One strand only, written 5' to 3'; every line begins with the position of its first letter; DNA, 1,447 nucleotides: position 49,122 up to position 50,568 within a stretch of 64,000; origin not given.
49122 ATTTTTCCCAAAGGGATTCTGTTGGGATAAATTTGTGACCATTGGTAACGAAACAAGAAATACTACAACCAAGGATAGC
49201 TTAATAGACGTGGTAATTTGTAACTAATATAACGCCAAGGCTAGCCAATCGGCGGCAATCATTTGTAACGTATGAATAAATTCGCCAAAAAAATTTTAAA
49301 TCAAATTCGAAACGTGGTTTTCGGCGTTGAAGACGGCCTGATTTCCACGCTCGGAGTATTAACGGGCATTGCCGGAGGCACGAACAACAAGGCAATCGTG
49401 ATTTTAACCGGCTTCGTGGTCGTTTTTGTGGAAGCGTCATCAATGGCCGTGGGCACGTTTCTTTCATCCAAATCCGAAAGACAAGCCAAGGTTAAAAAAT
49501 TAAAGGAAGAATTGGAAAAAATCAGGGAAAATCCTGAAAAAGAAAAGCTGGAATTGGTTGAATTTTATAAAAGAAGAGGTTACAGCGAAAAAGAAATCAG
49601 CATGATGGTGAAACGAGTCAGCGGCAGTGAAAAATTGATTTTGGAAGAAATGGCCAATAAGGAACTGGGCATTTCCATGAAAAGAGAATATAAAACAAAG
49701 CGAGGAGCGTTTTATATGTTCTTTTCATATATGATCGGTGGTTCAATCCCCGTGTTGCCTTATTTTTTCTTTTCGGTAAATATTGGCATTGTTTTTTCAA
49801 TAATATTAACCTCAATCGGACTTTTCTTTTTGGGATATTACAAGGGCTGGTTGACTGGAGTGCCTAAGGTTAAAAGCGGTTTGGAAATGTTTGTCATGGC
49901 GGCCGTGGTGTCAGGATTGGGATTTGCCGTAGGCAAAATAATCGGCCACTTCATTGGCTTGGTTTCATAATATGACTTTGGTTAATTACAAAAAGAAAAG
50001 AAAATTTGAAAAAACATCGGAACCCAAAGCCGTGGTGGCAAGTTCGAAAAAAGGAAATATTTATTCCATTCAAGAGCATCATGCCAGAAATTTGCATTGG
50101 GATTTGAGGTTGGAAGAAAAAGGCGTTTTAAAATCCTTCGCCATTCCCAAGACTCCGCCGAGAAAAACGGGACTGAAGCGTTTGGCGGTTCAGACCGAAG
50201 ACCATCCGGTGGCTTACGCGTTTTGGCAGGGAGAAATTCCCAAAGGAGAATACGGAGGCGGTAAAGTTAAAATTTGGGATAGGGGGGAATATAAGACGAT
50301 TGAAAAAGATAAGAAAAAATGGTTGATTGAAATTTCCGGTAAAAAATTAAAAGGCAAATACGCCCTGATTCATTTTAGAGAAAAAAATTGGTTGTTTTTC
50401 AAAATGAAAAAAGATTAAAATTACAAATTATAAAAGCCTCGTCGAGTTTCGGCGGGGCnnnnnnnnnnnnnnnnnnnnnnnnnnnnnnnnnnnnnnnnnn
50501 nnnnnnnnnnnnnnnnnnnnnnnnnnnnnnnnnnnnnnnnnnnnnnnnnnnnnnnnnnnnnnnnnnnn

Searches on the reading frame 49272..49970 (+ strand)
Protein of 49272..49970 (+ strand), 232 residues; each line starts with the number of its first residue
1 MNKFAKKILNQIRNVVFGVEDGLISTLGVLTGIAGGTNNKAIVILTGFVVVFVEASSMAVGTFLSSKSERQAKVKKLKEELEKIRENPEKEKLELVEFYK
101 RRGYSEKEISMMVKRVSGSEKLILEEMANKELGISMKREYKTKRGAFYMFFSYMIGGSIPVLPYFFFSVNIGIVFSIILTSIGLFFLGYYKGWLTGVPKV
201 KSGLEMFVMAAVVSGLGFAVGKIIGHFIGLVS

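Call 14: search_protein_families(library=pfam, proteins=[window:49272-49970:+], max_evalue=0.001)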
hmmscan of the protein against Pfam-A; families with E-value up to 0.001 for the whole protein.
window:49272-49970:+ (232 aa): 1 family
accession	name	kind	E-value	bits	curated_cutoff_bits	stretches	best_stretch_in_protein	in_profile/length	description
PF01988.24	VIT1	-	1.4e-54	185.6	28.1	1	12-222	1-214/214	VIT family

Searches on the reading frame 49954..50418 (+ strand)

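Call 14: search_protein_families(library=pfam, proteins=[window:49954-50418:+], max_evalue=0.001)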
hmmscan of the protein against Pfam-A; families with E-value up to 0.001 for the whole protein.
window:49954-50418:+ (154 aa): 1 family
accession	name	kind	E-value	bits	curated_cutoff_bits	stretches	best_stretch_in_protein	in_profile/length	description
PF13298.12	LigD_N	-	1.2e-35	122.3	31.1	1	40-139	1-106/107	DNA Ligase D 3'-phosphoesterase domain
